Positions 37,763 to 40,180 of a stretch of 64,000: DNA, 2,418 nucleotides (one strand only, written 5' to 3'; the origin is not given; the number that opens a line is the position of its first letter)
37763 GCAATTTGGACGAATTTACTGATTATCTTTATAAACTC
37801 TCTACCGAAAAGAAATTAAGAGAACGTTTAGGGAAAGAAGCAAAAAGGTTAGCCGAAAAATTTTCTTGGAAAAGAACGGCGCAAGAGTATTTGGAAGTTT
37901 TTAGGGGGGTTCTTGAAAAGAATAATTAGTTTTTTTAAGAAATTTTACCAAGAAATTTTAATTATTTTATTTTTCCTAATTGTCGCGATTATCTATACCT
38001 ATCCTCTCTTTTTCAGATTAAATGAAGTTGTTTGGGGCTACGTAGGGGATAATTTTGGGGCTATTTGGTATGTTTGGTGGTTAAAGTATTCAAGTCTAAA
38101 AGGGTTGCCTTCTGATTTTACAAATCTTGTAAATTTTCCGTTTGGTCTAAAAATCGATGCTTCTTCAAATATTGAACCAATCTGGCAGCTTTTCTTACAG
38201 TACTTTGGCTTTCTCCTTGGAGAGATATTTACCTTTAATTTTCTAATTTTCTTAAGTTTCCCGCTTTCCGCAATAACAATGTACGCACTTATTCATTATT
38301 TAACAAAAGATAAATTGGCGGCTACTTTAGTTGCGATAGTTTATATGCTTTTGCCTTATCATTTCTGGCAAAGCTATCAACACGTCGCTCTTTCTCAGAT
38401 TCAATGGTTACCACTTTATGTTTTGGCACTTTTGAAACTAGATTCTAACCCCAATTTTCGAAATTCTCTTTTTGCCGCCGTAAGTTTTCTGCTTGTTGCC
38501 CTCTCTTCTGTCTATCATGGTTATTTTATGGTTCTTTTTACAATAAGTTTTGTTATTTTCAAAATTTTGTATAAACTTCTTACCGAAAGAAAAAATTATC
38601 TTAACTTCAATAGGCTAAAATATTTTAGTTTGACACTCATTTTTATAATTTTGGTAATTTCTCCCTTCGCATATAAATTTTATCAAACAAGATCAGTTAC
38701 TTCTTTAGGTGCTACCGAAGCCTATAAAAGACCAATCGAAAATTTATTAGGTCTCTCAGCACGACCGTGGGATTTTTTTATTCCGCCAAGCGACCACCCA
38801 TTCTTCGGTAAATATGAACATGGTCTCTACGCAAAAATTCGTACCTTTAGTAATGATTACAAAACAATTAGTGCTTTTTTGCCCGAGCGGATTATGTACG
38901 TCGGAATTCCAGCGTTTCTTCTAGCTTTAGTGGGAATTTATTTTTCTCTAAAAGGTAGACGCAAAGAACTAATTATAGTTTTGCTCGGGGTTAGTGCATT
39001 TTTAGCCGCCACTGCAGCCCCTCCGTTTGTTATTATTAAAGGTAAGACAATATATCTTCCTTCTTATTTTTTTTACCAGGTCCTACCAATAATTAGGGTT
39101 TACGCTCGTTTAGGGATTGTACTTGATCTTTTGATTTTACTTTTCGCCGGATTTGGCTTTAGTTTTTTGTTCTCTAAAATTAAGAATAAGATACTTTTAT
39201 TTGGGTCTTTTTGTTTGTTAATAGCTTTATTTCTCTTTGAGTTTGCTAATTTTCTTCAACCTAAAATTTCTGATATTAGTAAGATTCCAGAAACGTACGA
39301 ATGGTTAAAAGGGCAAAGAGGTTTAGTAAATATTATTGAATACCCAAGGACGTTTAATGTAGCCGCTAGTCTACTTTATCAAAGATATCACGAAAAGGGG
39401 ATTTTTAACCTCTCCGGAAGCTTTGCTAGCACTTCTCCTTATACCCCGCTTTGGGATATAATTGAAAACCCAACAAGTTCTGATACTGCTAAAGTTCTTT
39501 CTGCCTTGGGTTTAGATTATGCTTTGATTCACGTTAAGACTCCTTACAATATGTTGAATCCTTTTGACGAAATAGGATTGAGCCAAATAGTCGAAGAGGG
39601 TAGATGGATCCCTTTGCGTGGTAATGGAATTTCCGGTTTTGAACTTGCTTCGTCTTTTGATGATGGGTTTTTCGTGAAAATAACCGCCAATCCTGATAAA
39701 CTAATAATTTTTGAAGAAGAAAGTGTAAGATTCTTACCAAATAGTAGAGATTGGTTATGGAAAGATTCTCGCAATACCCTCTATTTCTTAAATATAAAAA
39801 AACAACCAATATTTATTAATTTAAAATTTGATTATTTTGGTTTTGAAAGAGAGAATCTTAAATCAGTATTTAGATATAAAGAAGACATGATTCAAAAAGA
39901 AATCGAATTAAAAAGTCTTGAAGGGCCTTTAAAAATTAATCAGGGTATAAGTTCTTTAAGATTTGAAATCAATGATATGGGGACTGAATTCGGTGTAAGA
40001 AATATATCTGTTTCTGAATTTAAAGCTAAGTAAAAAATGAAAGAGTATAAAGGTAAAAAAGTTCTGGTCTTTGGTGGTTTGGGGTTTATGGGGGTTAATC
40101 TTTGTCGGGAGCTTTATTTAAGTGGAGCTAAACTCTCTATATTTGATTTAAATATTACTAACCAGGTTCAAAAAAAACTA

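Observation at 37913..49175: Two paralogous >600-aa membrane proteins in opposite orientation with a shared N-terminal motif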

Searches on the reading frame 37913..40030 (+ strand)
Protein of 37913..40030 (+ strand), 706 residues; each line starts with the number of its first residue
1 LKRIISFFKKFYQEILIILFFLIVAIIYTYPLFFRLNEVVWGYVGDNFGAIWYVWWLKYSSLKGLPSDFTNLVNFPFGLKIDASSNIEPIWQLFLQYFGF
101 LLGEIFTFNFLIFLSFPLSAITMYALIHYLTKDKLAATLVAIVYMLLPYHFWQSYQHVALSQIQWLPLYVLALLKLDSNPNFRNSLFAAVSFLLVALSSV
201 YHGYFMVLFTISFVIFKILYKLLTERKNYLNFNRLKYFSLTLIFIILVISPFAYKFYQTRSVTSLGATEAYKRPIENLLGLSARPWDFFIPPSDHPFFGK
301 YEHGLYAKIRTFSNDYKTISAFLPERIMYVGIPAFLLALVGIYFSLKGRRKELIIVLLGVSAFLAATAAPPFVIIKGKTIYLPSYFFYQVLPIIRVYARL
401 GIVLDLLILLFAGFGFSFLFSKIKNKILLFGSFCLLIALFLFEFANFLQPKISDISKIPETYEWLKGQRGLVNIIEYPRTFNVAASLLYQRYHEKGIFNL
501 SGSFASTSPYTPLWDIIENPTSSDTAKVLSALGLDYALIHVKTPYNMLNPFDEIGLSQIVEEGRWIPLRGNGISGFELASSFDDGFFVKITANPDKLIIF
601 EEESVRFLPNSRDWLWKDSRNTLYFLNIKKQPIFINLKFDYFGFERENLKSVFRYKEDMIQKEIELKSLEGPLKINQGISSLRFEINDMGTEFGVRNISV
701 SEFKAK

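Call 4: search_protein_families(library=pfam, proteins=[window:37913-40030:+], max_evalue=1)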
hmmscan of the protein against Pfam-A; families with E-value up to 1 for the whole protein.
window:37913-40030:+ (706 aa): 1 family
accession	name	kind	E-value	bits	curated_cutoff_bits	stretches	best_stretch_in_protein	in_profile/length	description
PF08194.17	DIM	-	0.19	12.4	20.8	1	354-378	5-31/36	DIM protein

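Call 5: search_protein_families(library=ncbifam, proteins=[window:37913-40030:+], max_evalue=1)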
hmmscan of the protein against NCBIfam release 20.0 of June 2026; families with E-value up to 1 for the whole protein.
window:37913-40030:+ (706 aa): 0 families

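Call 10: find_homologous_proteins(query=window:37913-40030:+)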
Query window:37913-40030:+ (706 aa): 28 proteins with E <= 0.001 among 8000 candidates.
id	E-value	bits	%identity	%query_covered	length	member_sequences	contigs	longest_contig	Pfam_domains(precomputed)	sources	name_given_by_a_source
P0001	0.0e+0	1295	100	83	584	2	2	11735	-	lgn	-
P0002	0.0e+0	1268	79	100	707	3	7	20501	-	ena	-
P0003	0.0e+0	1204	76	99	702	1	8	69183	-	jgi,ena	-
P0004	1.6e-184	634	46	89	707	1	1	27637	PF19830.5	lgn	-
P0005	1.3e-176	607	43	98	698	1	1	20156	PF19830.5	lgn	-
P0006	4.3e-170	586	42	99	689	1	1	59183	PF19830.5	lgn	-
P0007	5.5e-109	384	36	82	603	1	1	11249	-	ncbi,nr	ncbi:MAG: hypothetical protein Q8N84_01825 [bacterium]|nr:hypothetical protein [bacterium]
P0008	3.4e-106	375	39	75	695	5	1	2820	-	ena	-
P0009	4.9e-105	371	35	85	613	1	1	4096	PF19830.5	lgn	-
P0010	3.8e-97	345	36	76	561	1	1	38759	PF09586.17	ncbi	-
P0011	1.4e-92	330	35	86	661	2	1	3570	-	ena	-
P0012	6.7e-89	317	35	76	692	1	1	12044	-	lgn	-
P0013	2.9e-88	315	30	84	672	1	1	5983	-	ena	-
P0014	3.7e-87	312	34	82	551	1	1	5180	PF09586.17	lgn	-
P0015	6.7e-87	311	34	82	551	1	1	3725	PF09586.17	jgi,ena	-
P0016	1.3e-85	307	34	77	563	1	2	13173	PF09586.17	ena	-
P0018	1.9e-83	299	34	81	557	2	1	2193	PF09586.17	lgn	-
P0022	2.2e-62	230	32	75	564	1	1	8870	PF19830.5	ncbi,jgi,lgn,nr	ncbi:MAG: hypothetical protein FJ044_01655 [Candidatus Cloacimonetes bacterium]|nr:hypothetical prot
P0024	8.0e-49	185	29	70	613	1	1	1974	PF09586.17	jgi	-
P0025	4.8e-27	113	28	42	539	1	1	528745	PF19830.5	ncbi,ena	-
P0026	1.2e-21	95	29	55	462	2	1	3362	PF19830.5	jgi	-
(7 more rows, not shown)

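Call 17: search_solved_structures(query=A1, max_evalue=10)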
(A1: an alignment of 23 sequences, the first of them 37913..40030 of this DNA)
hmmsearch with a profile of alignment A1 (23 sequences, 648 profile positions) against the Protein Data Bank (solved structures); distinct sequences matched with E-value up to 10: 2.
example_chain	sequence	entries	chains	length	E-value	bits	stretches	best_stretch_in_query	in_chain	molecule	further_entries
8jj5_D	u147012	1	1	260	0.48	11.9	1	325-389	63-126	UPK1B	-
3kp2_A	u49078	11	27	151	1.4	10.3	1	506-611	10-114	Transcriptional regulator TcaR | TcaR transcription regulator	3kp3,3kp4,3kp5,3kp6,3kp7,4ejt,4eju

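Call 20: search_protein_families(library=pfam, alignment_id=A1, max_evalue=0.01)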
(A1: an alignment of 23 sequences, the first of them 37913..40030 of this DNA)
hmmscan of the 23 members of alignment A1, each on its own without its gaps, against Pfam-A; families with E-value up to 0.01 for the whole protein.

A. member 1, window:37913-40030:+ (706 aa): 0 families

B. families by the number of members that match (of 23 scanned): 4 families
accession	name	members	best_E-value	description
PF09586.16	YfhO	10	1.3e-08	Bacterial membrane protein YfhO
PF13231.12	PMT_2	2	0.0027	Dolichyl-phosphate-mannose-protein mannosyltransferase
PF08611.15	DUF1774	1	0.00064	Fungal protein of unknown function (DUF1774)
PF24677.1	DUF7657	1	0.0035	Domain of unknown function (DUF7657)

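Call 24: find_encoding_contigs(protein=P0006, flank=10000, max_places=2)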
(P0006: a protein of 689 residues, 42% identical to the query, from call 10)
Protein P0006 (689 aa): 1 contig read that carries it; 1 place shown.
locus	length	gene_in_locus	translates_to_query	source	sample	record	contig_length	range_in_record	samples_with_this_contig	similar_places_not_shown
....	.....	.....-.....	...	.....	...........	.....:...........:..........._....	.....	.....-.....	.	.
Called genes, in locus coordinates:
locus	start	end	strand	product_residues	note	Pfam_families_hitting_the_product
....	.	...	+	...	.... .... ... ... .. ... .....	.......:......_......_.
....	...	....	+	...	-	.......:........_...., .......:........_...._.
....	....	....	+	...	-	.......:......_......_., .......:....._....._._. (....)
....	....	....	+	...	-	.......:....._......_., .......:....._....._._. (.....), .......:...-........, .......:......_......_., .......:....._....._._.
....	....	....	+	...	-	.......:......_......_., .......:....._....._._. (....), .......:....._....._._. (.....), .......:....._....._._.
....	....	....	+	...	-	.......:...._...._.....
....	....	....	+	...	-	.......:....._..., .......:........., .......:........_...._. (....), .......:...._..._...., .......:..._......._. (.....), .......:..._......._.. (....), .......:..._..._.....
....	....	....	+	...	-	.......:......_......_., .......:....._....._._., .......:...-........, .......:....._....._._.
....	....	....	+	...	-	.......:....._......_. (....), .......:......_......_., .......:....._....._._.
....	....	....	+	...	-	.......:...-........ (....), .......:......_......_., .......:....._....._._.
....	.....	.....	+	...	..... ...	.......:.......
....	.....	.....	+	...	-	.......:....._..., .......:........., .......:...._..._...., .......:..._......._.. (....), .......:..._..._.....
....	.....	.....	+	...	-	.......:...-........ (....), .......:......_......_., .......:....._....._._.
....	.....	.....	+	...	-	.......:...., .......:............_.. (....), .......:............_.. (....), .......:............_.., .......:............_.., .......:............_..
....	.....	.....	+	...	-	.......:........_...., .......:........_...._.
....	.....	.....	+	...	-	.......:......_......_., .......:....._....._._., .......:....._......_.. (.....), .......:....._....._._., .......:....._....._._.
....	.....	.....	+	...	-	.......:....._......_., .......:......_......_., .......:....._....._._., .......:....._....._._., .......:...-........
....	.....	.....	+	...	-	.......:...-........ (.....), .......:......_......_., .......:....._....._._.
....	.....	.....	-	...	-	-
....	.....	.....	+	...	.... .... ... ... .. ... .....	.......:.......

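Call 25: predict_structure(alignment_id=A1)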
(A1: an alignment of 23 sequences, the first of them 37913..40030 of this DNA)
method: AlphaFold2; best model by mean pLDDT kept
length: 706 residues; sequences in the alignment: 23
mean_pLDDT: 84.9   pTM: 0.84
mean pLDDT of the five models: 84.9, 83.7, 82.3, 80.5, 78.9
residues with pLDDT >= 90: 316; 70-90: 303; 50-70: 71; < 50: 16
segments of 3 or more residues with pLDDT < 50: 263-272, 553-555
pLDDT, mean of each block of 10 residues (from residue 1): 76 91 93 88 84 91 88 85 71 89 92 95 98 96 93 85 95 96 97 94 91 96 90 93 93 74 45 57 78 82 82 64 69 92 92 96 86 76 72 61 93 96 94 95 81 86 92 85 83 87 61 84 90 93 70 61 79 84 92 93 89 87 91 90 83 84 82 88 83 87 72
secondary structure, 60 per line:
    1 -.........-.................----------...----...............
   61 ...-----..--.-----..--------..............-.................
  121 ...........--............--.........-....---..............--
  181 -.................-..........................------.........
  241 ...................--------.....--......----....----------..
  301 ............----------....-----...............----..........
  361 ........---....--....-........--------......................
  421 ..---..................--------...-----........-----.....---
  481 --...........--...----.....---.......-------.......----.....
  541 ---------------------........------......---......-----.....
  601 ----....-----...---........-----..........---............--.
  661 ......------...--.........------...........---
elements in order (helices of 4 or more, strands of 3 or more residues): H2-10 H12-28 E39-41 H46-63 H89-102 H104-131 H134-145 H148-156 H158-161 H165-178 H182-198 H200-225 H232-259 H268-272 H275-280 H285-288 H299-312 H323-326 H332-346 H351-368 E372-375 E378-381 H383-390 H399-422 H426-443 E452-454 H460-467 E473-477 H483-493 E496-498 H503-507 H511-517 H525-531 E536-540 H562-569 E576-581 E585-590 E596-600 E605-608 E614-616 E620-627 E633-642 E649-657 E660-666 E673-675 E678-686 E693-703

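Call 58: search_protein_representatives(alignment_id=A3)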
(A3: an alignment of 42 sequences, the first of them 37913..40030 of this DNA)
Query: 42 sequences, 571 profile positions. Proteins with E-value up to 0.001 (for the whole library): 49104; up to 1e-10: 27633; up to 1e-30: 11522. The best 150 are listed.
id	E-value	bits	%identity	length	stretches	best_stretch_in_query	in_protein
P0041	3.2e-199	679.6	-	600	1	9-570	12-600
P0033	1.6e-195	667.4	-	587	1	4-570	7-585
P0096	1.4e-181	621.3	-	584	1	4-570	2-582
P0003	6.1e-176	602.7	-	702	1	1-569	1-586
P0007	7.5e-176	602.4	-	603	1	8-570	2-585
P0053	2.2e-174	597.5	-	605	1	1-569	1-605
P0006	2.2e-173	594.2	-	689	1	1-570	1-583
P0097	8.6e-172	589.0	-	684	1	5-569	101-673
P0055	7.1e-170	582.7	-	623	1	5-569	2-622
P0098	8.8e-170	582.4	-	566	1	6-569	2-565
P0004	3.0e-167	574.0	-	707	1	4-568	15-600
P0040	4.6e-165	566.8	-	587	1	2-569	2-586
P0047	1.9e-164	564.8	-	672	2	126-569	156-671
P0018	1.6e-159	548.4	-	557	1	10-569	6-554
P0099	1.5e-158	545.3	-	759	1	4-569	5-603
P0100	9.3e-158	542.7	-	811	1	3-569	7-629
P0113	4.4e-145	500.8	-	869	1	11-570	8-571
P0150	5.9e-137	474.0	-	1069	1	3-568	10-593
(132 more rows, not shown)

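Call 59: search_protein_families(library=pfam, proteins=[P0006, P0004, P0096, P0097, P0099, P0100, P0150, P0113], max_evalue=1)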
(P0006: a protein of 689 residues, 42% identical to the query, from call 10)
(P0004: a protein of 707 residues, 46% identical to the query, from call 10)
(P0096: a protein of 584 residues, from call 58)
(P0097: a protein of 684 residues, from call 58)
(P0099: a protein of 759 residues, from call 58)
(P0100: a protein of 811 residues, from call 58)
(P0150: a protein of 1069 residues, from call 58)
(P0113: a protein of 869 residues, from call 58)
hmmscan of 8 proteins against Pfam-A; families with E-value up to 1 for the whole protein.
P0006 (689 aa): 1 family
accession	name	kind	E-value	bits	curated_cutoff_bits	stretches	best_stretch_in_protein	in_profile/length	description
PF13273.12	DUF4064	-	0.029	15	32.1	1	310-363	48-101/102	Protein of unknown function (DUF4064)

P0004 (707 aa): 4 families
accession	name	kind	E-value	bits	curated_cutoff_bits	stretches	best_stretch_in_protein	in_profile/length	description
PF13273.12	DUF4064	-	0.013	16.1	32.1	1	278-379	41-101/102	Protein of unknown function (DUF4064)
PF05293.16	ASFV_L11L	-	0.077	13.8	25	1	430-474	19-63/78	African swine fever virus (ASFV) L11L protein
PF13198.11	DUF4014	-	0.12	13.3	23.2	1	232-280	5-55/72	Protein of unknown function (DUF4014)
PF13129.11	DUF3953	-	0.46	10.7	22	1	358-380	17-39/41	Protein of unknown function (DUF3953)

P0096 (584 aa): 3 families
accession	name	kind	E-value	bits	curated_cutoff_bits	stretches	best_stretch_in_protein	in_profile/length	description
PF13231.12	PMT_2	-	0.00034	21.3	26.1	1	106-244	28-158/160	Dolichyl-phosphate-mannose-protein mannosyltransferase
PF19545.4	DUF6069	-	0.086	13.4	27.2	0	305-348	53-98/129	Family of unknown function (DUF6069)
PF01003.24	Flavi_capsid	-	0.17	12.1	27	1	380-422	36-74/117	Flavivirus capsid protein C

P0097 (684 aa): 0 families

P0099 (759 aa): 1 family
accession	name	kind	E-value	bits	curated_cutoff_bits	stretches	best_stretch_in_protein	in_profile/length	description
PF14683.12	CBM-like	-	0.11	12.8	27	1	707-746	118-159/160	Polysaccharide lyase family 4, domain III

P0100 (811 aa): 1 family
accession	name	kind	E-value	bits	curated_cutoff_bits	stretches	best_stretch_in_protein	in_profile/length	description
PF13231.12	PMT_2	-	0.0005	20.7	26.1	1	111-247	28-157/160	Dolichyl-phosphate-mannose-protein mannosyltransferase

P0150 (1069 aa): 2 families
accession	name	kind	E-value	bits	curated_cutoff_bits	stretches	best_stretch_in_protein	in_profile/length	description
PF16158.11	N_BRCA1_IG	-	0.0016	19.4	28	1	751-799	53-100/108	Ig-like domain from next to BRCA1 gene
PF09602.15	PhaP_Bmeg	-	0.14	12.5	28.3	1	858-919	5-67/168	Polyhydroxyalkanoic acid inclusion protein (PhaP_Bmeg)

P0113 (869 aa): 1 family
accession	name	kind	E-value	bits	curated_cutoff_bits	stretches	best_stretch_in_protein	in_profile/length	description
PF15711.10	ILEI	-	2.3e-19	70.1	27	1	742-832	1-90/90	Interleukin-like EMT inducer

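Call 79: find_encoding_contigs(protein=P0025, flank=6000, max_places=1)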
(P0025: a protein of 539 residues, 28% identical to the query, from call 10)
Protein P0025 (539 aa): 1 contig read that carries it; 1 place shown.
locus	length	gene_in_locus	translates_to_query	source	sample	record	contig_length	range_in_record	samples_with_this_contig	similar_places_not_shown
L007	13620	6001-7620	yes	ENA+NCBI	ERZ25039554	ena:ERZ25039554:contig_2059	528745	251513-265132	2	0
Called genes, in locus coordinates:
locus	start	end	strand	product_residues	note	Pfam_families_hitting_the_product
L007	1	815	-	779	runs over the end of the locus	PF00291:PALP, PF01921:tRNA-synt_1f (faint), PF01406:tRNA-synt_1e, PF09334:tRNA-synt_1g (weak), PF09190:DALR_2, PF23493:CysS_C (weak)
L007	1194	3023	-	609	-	PF13522:GATase_6, PF13537:GATase_7, PF01380:SIS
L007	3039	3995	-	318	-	PF00483:NTP_transferase, PF02348:CTP_transf_3 (weak), PF12804:NTP_transf_3, PF25084:LbH_EIF2B (weak), PF25087:GMPPB_C (weak), PF00132:Hexapep (weak)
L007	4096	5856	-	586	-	PF19676:DUF6178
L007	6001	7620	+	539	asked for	PF19830:DUF6311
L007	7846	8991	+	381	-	PF05402:PqqD (weak), PF13429:TPR_15 (faint), PF14559:TPR_19 (weak), PF13432:TPR_16 (weak), PF13424:TPR_12 (weak), PF00515:TPR_1 (weak), PF13432:TPR_16, PF14559:TPR_19 (weak), +12 more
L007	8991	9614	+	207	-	PF14907:NTP_transf_5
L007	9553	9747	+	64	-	-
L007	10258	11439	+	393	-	PF07475:Hpr_kinase_C (faint)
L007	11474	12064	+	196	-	-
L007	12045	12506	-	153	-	-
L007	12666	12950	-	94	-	PF11950:DUF3467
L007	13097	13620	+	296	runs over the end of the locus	PF01040:UbiA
